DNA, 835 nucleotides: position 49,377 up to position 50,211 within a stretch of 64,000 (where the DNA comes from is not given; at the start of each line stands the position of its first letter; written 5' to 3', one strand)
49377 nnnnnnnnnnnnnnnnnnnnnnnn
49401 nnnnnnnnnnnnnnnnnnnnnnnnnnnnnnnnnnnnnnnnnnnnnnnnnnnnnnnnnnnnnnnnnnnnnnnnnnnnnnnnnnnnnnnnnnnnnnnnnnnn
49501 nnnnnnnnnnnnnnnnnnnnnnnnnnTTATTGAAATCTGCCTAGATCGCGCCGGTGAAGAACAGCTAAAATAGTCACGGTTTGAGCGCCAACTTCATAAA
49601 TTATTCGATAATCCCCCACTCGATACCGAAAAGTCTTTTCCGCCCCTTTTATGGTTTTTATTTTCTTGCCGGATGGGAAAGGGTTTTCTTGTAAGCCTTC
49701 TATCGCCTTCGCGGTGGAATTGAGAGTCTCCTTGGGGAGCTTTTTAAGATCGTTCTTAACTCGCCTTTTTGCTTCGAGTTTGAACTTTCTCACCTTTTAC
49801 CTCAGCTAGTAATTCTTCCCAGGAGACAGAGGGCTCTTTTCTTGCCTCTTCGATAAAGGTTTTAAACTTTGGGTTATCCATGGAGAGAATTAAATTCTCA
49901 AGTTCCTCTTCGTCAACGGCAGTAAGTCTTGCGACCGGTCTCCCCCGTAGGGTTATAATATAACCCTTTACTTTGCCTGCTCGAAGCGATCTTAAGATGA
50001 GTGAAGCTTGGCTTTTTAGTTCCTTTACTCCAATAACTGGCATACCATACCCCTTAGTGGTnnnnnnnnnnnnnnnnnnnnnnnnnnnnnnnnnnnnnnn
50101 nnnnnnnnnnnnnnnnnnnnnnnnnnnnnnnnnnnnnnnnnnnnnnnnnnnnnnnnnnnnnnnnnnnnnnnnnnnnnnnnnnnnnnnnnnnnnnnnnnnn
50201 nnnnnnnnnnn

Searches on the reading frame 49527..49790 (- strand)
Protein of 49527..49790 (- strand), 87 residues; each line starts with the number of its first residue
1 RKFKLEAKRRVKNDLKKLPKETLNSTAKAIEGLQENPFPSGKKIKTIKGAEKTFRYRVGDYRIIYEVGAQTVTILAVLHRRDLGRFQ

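Call 88: search_protein_families(library=pfam, proteins=[window:49527-49790:-], max_evalue=0.001)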
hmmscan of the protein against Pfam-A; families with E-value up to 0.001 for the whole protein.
window:49527-49790:- (87 aa): 1 family
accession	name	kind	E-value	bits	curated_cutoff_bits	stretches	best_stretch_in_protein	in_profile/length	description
PF05016.21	ParE_toxin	-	4.1e-12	47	23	1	8-82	4-87/89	ParE toxin of type II toxin-antitoxin system, parDE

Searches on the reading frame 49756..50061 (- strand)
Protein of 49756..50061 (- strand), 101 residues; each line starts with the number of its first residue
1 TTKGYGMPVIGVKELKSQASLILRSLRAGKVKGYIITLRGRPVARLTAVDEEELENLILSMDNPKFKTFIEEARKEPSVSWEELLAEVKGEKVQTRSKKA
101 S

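Call 88: search_protein_families(library=pfam, proteins=[window:49756-50061:-], max_evalue=0.001)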
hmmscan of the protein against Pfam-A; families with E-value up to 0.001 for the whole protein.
window:49756-50061:- (101 aa): 1 family
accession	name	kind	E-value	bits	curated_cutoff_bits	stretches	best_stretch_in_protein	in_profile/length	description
PF02604.26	PhdYeFM_antitox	-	0.0001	22.4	29.8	1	7-51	1-44/74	Antitoxin Phd_YefM, type II toxin-antitoxin system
